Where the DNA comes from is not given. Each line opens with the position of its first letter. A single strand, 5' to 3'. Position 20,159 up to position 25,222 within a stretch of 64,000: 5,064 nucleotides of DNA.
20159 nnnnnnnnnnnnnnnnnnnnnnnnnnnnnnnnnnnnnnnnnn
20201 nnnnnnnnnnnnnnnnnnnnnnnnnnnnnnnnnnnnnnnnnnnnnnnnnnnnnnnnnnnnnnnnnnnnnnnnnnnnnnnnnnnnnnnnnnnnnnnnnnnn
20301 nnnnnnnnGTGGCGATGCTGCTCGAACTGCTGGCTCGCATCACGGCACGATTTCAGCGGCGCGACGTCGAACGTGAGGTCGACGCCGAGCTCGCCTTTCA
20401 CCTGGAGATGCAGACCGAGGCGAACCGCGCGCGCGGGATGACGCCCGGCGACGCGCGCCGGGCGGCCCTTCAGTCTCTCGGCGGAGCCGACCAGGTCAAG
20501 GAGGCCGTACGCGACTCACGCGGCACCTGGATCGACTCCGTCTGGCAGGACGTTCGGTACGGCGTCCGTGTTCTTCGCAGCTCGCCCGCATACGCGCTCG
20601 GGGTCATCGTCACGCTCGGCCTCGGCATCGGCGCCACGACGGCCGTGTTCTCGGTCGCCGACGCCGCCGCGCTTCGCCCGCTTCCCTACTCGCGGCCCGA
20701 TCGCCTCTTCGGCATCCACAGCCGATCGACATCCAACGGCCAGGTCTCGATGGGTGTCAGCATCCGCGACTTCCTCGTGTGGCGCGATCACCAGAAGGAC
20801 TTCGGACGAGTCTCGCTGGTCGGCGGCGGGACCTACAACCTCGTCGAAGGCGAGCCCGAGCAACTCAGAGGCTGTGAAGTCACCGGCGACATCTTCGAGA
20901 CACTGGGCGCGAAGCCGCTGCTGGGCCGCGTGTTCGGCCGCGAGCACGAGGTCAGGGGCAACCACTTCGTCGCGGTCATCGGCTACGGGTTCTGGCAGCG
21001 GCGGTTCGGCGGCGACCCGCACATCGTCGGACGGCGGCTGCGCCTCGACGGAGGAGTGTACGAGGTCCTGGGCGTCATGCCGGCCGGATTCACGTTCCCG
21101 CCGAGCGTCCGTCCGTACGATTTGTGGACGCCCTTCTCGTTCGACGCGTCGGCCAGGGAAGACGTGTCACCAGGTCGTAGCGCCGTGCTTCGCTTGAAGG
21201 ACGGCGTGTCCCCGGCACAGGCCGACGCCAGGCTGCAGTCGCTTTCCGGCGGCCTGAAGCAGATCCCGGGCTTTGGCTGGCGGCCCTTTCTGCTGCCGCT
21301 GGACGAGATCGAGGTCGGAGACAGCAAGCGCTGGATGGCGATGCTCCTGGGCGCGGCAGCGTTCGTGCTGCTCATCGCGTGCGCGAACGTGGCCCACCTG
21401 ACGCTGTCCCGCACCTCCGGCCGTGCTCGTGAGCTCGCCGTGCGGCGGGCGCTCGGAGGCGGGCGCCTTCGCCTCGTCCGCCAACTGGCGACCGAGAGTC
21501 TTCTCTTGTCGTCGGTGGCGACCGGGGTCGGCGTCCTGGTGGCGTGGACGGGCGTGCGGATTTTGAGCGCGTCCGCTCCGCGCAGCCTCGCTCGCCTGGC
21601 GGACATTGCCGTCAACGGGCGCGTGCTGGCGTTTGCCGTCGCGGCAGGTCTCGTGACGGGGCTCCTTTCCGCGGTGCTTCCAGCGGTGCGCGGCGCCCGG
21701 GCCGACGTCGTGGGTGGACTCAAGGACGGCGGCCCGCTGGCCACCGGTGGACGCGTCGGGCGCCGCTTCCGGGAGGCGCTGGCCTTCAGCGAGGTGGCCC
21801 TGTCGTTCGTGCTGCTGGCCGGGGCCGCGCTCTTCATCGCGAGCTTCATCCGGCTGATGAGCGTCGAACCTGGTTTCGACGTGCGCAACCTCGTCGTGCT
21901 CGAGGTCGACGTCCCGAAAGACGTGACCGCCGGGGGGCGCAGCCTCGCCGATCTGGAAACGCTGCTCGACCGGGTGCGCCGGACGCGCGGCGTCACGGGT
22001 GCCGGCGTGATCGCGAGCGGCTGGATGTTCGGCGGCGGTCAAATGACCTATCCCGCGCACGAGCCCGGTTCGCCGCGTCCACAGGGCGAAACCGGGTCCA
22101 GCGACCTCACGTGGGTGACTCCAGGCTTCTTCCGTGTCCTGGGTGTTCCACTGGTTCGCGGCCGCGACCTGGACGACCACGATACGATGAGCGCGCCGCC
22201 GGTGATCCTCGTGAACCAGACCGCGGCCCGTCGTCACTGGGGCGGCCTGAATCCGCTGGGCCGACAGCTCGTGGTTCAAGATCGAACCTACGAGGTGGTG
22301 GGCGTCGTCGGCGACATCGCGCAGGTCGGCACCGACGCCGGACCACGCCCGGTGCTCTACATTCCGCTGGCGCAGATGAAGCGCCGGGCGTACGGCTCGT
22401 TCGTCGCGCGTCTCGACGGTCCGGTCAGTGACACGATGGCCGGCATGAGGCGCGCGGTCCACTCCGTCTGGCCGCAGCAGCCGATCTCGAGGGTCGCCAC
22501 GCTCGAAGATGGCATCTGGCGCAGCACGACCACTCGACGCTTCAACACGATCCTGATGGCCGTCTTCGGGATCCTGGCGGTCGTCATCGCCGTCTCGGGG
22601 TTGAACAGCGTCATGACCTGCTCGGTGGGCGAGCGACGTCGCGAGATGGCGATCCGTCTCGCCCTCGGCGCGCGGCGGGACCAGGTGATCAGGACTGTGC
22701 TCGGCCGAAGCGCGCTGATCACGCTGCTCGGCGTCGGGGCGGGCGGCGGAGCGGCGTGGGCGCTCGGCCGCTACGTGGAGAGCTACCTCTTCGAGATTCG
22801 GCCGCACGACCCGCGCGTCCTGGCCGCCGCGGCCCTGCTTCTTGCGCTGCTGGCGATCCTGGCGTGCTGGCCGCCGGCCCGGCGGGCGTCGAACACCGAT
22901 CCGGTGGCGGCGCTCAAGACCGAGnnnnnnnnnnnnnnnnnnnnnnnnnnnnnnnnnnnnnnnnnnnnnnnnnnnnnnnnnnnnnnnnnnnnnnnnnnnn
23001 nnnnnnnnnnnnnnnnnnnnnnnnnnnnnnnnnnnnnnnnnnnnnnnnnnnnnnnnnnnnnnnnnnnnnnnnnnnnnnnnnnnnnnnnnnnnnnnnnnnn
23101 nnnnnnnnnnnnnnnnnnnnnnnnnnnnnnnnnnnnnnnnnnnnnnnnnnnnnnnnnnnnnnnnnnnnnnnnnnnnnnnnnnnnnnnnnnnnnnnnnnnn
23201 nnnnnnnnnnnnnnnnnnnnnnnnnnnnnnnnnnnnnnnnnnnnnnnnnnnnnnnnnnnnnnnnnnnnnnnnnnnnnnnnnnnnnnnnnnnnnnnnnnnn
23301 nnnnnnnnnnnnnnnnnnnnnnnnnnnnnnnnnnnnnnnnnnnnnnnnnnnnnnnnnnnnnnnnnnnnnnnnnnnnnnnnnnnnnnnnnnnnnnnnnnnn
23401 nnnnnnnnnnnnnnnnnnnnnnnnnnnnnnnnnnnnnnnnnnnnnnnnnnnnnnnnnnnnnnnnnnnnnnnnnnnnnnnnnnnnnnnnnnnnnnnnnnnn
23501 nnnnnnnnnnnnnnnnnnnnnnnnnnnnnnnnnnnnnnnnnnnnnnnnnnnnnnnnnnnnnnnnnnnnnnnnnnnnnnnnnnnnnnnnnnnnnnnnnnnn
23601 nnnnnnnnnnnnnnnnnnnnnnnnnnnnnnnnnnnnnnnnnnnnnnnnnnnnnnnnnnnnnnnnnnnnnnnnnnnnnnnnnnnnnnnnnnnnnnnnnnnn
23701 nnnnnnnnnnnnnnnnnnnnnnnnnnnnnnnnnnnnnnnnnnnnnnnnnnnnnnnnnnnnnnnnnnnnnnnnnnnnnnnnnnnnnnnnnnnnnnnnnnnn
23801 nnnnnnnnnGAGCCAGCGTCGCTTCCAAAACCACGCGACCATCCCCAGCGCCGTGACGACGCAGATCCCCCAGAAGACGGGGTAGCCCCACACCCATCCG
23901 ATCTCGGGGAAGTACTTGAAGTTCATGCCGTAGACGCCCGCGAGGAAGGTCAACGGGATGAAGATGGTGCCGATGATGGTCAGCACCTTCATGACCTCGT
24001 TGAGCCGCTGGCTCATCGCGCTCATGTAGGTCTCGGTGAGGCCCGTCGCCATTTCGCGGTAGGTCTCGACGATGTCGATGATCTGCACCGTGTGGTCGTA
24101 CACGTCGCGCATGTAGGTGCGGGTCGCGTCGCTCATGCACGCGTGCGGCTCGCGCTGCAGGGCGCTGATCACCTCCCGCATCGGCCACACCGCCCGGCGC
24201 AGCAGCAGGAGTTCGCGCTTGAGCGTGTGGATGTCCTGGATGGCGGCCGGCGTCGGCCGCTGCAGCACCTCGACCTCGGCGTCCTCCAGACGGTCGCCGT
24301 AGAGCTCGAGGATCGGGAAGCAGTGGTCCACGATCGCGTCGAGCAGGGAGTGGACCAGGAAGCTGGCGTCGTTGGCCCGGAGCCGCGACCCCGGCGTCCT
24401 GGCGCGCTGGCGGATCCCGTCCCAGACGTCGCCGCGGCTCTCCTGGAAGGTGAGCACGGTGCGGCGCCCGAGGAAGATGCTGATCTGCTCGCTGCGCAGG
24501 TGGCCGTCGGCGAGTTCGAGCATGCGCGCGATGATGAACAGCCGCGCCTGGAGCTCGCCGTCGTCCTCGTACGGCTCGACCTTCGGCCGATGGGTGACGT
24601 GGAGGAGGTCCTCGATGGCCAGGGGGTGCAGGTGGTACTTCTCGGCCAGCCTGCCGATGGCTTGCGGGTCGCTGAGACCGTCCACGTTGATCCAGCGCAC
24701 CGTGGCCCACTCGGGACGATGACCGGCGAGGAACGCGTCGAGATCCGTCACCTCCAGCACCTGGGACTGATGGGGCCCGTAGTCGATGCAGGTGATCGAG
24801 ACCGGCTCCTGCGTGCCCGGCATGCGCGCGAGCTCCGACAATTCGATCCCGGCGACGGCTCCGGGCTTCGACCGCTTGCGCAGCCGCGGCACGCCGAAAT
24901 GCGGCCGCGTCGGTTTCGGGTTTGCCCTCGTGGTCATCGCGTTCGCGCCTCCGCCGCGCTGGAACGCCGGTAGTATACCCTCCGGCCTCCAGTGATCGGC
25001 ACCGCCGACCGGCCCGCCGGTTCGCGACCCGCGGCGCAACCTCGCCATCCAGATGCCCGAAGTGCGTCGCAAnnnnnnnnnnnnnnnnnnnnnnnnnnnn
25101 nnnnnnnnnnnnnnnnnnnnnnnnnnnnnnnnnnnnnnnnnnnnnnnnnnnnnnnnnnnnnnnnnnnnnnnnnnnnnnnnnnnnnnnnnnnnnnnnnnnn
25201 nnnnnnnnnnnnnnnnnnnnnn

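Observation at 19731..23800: Two homologous 20-bp satellite arrays bracket the PadR-permease cassette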

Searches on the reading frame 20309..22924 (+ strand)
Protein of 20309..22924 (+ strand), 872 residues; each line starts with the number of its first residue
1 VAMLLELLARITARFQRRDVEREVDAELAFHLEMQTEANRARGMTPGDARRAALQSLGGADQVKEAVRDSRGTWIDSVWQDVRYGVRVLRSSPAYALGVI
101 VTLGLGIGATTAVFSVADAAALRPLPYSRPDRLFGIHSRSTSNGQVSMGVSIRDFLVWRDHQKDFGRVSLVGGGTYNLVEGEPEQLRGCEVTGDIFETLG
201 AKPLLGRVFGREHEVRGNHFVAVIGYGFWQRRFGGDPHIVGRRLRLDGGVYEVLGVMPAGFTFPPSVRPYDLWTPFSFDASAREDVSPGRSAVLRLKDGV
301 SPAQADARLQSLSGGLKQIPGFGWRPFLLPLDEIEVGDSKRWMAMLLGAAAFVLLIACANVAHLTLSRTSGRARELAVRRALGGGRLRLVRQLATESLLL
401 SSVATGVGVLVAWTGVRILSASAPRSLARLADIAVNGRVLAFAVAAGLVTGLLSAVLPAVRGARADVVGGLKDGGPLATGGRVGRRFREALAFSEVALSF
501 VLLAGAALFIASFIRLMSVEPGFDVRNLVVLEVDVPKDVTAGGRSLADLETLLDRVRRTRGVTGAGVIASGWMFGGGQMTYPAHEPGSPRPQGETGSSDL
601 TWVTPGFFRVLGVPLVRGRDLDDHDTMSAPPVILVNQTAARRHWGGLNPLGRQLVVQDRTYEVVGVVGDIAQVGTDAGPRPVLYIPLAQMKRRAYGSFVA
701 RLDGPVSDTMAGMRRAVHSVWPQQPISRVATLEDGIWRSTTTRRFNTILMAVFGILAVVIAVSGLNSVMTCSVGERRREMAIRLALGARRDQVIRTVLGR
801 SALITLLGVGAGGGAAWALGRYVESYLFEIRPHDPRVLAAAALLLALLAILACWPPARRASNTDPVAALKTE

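Call 17: search_protein_families(library=pfam, proteins=[window:20309-22924:+])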
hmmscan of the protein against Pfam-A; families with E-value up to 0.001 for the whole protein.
window:20309-22924:+ (872 aa): 2 families
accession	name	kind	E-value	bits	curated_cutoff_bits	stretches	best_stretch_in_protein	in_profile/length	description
PF12704.14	MacB_PCD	-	8.4e-36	124.6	27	2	100-311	5-206/207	MacB-like periplasmic core domain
PF02687.27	FtsX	-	1e-28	100.2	25.5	2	752-865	2-120/120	FtsX-like permease C-terminal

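Call 33: find_related_loci(query=window:20309-22924:+, collection=genome_contigs, flank=3000)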
Query window:20309-22924:+ (872 aa) in genome_contigs; peptide patterns used: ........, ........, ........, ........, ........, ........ (x = any residue, [..] = any of these).
127 stretches matched a pattern; 1 encode a relative of the query (tblastn E <= 1e-3); 1 distinct loci.
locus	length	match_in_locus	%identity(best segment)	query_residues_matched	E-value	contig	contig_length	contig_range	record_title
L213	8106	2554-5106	36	21-872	2e-121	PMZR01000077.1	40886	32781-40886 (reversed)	MAG: Acidobacteria bacterium isolate fen_186 73.20110800_E3D.77_contig_33552, whole genome shotgun sequence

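Call 34: find_homologous_proteins(query=window:20309-22924:+, max_evalue=1e-50)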
Query window:20309-22924:+ (872 aa): 7191 proteins with E <= 1e-50 among 8000 candidates; the best 120 are listed.
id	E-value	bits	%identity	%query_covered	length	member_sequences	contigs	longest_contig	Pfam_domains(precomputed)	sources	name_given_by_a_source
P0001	0.0e+0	1673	87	100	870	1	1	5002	PF02687.28,PF12704.15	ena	-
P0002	0.0e+0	1418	73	100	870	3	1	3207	PF02687.28,PF12704.15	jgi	jgi:putative ABC transport system permease protein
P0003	0.0e+0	1398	74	100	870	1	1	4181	PF02687.28,PF12704.15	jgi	jgi:putative ABC transport system permease protein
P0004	0.0e+0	1229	65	100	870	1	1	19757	PF02687.28,PF12704.15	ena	-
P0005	0.0e+0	1177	62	100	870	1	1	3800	PF02687.28,PF12704.15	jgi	jgi:putative ABC transport system permease protein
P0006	0.0e+0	1162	61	100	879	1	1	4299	PF02687.28,PF12704.15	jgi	jgi:predicted permease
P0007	0.0e+0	1150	62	98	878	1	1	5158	PF02687.28,PF12704.15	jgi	jgi:putative ABC transport system permease protein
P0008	0.0e+0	1098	59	100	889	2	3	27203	PF02687.28,PF12704.15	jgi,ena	jgi:putative ABC transport system permease protein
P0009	0.0e+0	1097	91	63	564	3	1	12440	PF02687.28,PF12704.15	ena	-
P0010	0.0e+0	1056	57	99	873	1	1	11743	PF02687.28,PF12704.15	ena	-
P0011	0.0e+0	1020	76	70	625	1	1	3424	PF02687.28,PF12704.15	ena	-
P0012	0.0e+0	1015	57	97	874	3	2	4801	PF02687.28,PF12704.15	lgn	-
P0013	2.0e-294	997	58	92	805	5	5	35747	PF02687.28,PF12704.15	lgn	-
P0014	9.2e-183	628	42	97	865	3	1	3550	PF02687.28,PF12704.15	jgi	jgi:putative ABC transport system permease protein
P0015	1.1e-175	605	42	91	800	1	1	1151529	PF02687.28,PF12704.15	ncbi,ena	-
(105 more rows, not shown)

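Call 35: find_encoding_contigs(protein=P0001, flank=6000, max_places=3)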
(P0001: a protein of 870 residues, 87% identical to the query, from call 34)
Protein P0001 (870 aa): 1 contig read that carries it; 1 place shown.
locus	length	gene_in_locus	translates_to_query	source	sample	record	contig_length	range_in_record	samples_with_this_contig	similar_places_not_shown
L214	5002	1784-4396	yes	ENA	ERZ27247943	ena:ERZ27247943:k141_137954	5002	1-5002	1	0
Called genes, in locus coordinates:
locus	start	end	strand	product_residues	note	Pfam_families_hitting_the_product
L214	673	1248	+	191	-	PF05685:Uma2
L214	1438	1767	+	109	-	PF03551:PadR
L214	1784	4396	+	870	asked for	PF12704:MacB_PCD, PF02687:FtsX, PF12704:MacB_PCD, PF02687:FtsX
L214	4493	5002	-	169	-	?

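Call 36: find_encoding_contigs(protein=P0009, flank=8000, max_places=3)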
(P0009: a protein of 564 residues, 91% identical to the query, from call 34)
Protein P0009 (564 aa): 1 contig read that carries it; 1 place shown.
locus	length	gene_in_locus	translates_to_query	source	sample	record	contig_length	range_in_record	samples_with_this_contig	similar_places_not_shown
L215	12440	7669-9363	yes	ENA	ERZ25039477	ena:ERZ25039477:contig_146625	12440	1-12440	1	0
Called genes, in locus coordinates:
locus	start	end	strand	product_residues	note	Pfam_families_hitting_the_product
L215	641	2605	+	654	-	PF05193:Peptidase_M16_C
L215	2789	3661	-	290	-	PF00437:T2SSE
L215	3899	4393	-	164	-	-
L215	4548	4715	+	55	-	-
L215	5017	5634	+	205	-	-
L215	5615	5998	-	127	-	PF01872:RibD_C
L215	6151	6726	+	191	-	PF05685:Uma2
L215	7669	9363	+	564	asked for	PF12704:MacB_PCD, PF02687:FtsX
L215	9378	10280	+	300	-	PF12704:MacB_PCD, PF02687:FtsX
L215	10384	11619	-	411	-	PF01544:CorA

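Call 37: find_encoding_contigs(protein=P0004, flank=6000, max_places=3)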
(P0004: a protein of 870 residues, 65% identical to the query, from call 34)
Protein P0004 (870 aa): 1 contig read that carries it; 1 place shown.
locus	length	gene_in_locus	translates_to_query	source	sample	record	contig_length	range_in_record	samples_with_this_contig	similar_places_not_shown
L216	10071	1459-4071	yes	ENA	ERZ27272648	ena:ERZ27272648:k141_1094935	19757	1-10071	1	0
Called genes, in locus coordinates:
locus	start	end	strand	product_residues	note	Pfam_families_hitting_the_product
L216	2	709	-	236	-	?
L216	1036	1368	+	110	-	PF03551:PadR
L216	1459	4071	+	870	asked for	PF12704:MacB_PCD, PF02687:FtsX, PF12704:MacB_PCD, PF02687:FtsX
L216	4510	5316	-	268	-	-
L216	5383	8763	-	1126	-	PF01098:FTSW_RODA_SPOVE, PF00905:Transpeptidase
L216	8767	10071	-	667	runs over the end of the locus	PF00069:Pkinase, PF07714:PK_Tyr_Ser-Thr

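Call 45: find_encoding_contigs(protein=P0003, flank=3000, max_places=2)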
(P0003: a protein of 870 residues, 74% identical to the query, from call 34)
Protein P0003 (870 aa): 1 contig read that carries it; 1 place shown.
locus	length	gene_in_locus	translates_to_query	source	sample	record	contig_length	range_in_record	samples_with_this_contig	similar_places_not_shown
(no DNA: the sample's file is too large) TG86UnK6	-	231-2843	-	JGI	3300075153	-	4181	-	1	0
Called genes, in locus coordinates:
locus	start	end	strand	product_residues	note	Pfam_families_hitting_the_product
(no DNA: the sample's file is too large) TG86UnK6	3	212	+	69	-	?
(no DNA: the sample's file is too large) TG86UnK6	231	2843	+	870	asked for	PF12704:MacB_PCD, PF02687:FtsX, PF12704:MacB_PCD, PF02687:FtsX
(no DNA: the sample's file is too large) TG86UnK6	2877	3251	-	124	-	-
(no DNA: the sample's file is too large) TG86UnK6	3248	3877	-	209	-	PF04542:Sigma70_r2, PF08281:Sigma70_r4_2, PF04545:Sigma70_r4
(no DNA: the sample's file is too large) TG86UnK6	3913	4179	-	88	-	?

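Call 46: find_encoding_contigs(protein=P0008, flank=3000, max_places=3)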
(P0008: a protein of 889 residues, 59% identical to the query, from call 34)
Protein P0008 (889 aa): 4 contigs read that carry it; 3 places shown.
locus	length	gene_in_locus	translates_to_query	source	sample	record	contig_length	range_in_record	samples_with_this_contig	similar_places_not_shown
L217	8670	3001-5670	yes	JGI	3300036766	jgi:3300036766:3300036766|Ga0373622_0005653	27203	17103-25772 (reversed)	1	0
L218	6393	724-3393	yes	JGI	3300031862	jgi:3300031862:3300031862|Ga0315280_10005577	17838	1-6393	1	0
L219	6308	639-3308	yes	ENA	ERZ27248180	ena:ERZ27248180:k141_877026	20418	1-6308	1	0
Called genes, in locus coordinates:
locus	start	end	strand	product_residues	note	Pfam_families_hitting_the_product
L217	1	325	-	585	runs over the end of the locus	?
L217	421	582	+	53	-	-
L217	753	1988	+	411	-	-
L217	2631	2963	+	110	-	PF03551:PadR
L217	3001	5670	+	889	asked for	PF12704:MacB_PCD, PF02687:FtsX, PF12704:MacB_PCD, PF02687:FtsX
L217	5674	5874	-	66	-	PF07927:HicA_toxin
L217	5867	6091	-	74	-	PF15919:HicB_lk_antitox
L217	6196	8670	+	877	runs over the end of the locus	PF12704:MacB_PCD, PF02687:FtsX, PF12704:MacB_PCD, PF02687:FtsX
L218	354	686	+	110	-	PF03551:PadR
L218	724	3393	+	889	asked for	PF12704:MacB_PCD, PF02687:FtsX, PF12704:MacB_PCD, PF02687:FtsX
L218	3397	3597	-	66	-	PF07927:HicA_toxin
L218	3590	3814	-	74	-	PF15919:HicB_lk_antitox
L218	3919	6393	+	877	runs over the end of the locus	PF12704:MacB_PCD, PF02687:FtsX, PF12704:MacB_PCD, PF02687:FtsX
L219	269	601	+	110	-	PF03551:PadR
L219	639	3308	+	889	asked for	PF12704:MacB_PCD, PF02687:FtsX, PF12704:MacB_PCD, PF02687:FtsX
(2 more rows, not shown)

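Call 47: find_encoding_contigs(protein=P0010, flank=3000, max_places=2)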
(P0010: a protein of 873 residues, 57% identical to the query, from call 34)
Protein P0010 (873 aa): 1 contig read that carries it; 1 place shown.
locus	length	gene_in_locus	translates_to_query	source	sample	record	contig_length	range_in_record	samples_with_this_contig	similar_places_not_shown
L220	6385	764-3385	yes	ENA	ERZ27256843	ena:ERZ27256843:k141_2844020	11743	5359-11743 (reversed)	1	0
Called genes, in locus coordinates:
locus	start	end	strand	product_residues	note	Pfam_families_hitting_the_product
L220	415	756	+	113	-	PF03551:PadR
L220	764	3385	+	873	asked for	PF12704:MacB_PCD, PF02687:FtsX, PF12704:MacB_PCD, PF02687:FtsX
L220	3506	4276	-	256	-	PF02540:NAD_synthase, PF03054:tRNA_Me_trans (faint)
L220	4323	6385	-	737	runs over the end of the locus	PF19313:DUF5916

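Call 48: find_encoding_contigs(protein=P0013, flank=3000, max_places=3)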
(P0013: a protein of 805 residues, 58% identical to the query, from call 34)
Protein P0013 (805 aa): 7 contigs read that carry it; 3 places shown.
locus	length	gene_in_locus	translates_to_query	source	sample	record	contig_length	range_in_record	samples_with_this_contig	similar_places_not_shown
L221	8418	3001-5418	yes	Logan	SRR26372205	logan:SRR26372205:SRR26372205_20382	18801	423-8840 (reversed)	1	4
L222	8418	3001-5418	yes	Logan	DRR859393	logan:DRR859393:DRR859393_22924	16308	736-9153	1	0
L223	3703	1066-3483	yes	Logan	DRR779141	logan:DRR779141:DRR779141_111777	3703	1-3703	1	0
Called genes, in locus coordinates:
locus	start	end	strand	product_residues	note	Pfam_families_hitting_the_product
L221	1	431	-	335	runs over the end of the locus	PF13519:VWA_2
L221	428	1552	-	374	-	-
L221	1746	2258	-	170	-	PF01850:PIN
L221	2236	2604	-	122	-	PF02604:PhdYeFM_antitox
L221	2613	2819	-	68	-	PF02452:PemK_toxin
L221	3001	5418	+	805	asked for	PF12704:MacB_PCD, PF02687:FtsX, PF12704:MacB_PCD, PF02687:FtsX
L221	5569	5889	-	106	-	PF18480:DUF5615 (weak)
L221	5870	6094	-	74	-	PF04255:DUF433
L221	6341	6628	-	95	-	-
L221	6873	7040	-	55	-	-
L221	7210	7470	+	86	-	PF27535:RelB3_C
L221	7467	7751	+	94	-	PF05016:ParE_toxin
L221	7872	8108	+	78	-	PF04014:MazE_antitoxin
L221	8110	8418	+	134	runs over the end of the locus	PF01850:PIN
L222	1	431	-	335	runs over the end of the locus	PF05762:VWA_CoxE (weak), PF13519:VWA_2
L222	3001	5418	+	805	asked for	PF12704:MacB_PCD, PF02687:FtsX, PF12704:MacB_PCD, PF02687:FtsX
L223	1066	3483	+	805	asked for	PF12704:MacB_PCD, PF02687:FtsX, PF12704:MacB_PCD, PF02687:FtsX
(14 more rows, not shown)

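Call 76: find_encoding_contigs(protein=P0011, flank=3000, max_places=2)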
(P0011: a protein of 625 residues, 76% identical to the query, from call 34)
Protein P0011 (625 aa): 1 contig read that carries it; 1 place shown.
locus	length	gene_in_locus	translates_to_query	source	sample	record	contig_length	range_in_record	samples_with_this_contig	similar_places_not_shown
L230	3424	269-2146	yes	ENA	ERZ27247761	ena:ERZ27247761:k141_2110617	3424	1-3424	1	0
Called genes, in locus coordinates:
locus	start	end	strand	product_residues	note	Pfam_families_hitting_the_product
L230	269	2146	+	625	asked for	PF02687:FtsX, PF12704:MacB_PCD, PF02687:FtsX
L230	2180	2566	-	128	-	-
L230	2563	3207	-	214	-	PF07638:Sigma70_ECF (weak), PF04542:Sigma70_r2, PF08281:Sigma70_r4_2, PF04545:Sigma70_r4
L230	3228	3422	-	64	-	?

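Call 77: find_encoding_contigs(protein=P0002, flank=3000, max_places=2)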
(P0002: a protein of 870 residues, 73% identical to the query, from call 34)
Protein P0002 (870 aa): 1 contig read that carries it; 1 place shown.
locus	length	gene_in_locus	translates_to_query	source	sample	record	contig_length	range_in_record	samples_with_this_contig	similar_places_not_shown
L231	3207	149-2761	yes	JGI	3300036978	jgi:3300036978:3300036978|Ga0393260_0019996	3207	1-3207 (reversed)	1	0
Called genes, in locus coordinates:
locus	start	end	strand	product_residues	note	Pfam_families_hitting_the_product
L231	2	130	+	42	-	?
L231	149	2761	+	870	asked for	PF12704:MacB_PCD, PF02687:FtsX, PF12704:MacB_PCD, PF02687:FtsX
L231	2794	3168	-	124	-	-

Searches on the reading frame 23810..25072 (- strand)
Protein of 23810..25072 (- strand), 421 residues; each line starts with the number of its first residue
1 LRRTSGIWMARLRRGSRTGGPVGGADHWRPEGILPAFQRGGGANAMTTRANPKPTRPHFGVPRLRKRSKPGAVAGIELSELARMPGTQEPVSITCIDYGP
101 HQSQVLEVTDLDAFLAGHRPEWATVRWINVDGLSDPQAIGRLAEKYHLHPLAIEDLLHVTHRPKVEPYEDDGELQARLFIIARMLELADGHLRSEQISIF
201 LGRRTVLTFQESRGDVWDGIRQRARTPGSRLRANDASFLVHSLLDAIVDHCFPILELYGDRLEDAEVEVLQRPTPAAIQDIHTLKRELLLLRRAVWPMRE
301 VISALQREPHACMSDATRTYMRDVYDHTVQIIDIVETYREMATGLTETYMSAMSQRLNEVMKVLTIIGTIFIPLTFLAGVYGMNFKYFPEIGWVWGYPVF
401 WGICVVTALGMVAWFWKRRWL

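Call 17: search_protein_families(library=pfam, proteins=[window:23810-25072:-])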
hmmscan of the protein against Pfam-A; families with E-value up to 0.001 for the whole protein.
window:23810-25072:- (421 aa): 1 family
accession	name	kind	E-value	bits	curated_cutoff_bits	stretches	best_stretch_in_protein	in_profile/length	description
PF01544.23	CorA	-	1.4e-69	235.1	27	1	123-415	2-290/292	CorA-like Mg2+ transporter protein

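Call 22: find_related_loci(query=window:23810-24937:-, collection=genome_contigs, flank=8000)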
Query window:23810-24937:- (376 aa) in genome_contigs; peptide patterns used: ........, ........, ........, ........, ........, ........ (x = any residue, [..] = any of these).
317 stretches matched a pattern; 299 encode a relative of the query (tblastn E <= 1e-3); the best 80 are kept; 80 distinct loci.
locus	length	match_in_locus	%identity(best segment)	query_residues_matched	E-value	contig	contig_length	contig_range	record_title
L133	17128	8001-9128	87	1-376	0e+0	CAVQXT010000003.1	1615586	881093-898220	MAG: uncultured Acidobacteriota bacterium isolate MFD05942.bin.1.436 genome assembly, contig: contig_42727, whole genome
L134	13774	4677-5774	83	11-376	0e+0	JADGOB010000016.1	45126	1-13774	MAG: Acidobacteria bacterium isolate Chersky.3_23 contig-100_76, whole genome shotgun sequence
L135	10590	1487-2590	86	9-376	0e+0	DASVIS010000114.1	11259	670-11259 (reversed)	MAG TPA_asm: Vicinamibacterales bacterium isolate SMAG_U2999 k141_216336, whole genome shotgun sequence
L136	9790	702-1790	83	14-376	0e+0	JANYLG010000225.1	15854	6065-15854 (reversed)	MAG: Acidobacteria bacterium isolate GL140_5_metabinner_95 GL140_5_k141_137946, whole genome shotgun sequence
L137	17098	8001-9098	81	11-376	0e+0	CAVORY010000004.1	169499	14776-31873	MAG: uncultured Acidobacteriota bacterium isolate MFD00032.bin.2.43 genome assembly, contig: contig_17715, whole genome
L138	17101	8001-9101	80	4-370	0e+0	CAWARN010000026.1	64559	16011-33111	MAG: uncultured Acidobacteriota bacterium isolate MFD02979.bin.3.8 genome assembly, contig: contig_59476, whole genome s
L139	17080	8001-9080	75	17-376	0e+0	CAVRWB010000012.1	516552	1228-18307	MAG: uncultured Acidobacteriota bacterium isolate MFD02159.bin.2.26 genome assembly, contig: contig_46234, whole genome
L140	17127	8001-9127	82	4-376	0e+0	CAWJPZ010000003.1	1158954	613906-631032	MAG: uncultured Acidobacteriota bacterium isolate MFD02979.bin.3.149 genome assembly, contig: contig_27808, whole genome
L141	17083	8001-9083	71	16-376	4e-167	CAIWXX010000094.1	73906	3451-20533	MAG: uncultured Acidobacteria bacterium isolate AlinenSediments_bin-3382 genome assembly, contig: bin-3382:094/183, whol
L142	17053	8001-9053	74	18-368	2e-165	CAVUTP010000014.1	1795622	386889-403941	MAG: uncultured Acidobacteriota bacterium isolate MFD03899.bin.2.164 genome assembly, contig: contig_3473, whole genome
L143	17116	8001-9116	65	4-376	2e-161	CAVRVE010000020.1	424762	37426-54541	MAG: uncultured Acidobacteriota bacterium isolate MFD02242.bin.2.9 genome assembly, contig: contig_3114, whole genome sh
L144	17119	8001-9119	64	4-376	1e-160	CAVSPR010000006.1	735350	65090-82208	MAG: uncultured Acidobacteriota bacterium isolate MFD02979.bin.2.94 genome assembly, contig: contig_37778, whole genome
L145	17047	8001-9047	68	22-370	2e-160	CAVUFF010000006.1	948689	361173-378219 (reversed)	MAG: uncultured Acidobacteriota bacterium isolate MFD04944.bin.3.170 genome assembly, contig: contig_37976, whole genome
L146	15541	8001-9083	69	16-376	3e-159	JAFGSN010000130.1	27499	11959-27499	MAG: Vicinamibacteria bacterium isolate Zod_Metabat.903 k87_2848837, whole genome shotgun sequence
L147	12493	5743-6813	66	21-376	3e-159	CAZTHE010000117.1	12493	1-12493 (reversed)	MAG TPA_asm: uncultured Acidobacteriota bacterium isolate SRP192927_co6_54 genome assembly, contig: NODE_12478_length_12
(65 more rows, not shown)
